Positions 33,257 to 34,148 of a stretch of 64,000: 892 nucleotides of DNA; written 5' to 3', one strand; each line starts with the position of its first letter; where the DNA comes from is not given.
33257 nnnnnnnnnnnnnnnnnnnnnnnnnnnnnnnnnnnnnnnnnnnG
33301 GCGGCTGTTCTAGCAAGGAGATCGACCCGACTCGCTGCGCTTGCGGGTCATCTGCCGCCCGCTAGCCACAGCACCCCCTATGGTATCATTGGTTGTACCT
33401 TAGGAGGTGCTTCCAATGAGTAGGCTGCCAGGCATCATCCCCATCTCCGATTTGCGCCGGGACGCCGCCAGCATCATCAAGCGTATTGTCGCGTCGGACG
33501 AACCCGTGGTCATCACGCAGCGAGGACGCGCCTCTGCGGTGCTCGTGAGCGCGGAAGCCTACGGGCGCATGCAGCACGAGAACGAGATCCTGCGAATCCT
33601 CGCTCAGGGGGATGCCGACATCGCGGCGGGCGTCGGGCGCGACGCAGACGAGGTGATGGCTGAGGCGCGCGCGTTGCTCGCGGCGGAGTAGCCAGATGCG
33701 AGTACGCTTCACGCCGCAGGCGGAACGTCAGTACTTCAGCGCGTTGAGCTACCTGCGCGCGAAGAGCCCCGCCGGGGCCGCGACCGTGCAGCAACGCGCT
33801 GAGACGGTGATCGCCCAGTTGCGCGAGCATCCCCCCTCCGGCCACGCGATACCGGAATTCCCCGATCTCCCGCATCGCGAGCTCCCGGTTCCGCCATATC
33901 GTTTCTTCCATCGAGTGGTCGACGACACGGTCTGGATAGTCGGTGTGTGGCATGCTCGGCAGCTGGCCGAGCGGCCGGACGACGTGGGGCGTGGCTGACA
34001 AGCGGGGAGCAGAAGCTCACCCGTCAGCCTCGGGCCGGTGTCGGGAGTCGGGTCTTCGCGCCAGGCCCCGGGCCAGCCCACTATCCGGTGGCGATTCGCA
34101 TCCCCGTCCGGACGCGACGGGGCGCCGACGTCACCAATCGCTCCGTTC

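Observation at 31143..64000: Genomic island abutting tRNA-Sec (selC), packed with defense and TA modules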

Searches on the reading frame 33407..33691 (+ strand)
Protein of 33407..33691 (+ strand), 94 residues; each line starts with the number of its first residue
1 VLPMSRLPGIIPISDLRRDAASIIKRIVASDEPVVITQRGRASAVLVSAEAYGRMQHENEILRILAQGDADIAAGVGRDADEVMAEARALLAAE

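Call 5: search_protein_families(library=pfam, proteins=[window:33407-33691:+])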
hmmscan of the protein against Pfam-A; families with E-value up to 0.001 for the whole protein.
window:33407-33691:+ (94 aa): 1 family
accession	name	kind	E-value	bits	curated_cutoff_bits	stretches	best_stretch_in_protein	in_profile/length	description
PF02604.26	PhdYeFM_antitox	-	1.1e-16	60.8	29.8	1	10-75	3-68/74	Antitoxin Phd_YefM, type II toxin-antitoxin system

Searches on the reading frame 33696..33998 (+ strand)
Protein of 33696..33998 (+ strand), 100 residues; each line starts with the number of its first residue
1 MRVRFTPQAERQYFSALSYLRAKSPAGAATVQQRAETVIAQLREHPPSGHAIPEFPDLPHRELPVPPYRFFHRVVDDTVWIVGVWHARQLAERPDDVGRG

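Call 5: search_protein_families(library=pfam, proteins=[window:33696-33998:+])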
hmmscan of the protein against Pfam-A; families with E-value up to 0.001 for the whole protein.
window:33696-33998:+ (100 aa): 1 family
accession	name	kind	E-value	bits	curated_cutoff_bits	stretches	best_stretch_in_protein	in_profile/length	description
PF05016.21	ParE_toxin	-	3.7e-13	50.3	23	1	3-89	1-87/89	ParE toxin of type II toxin-antitoxin system, parDE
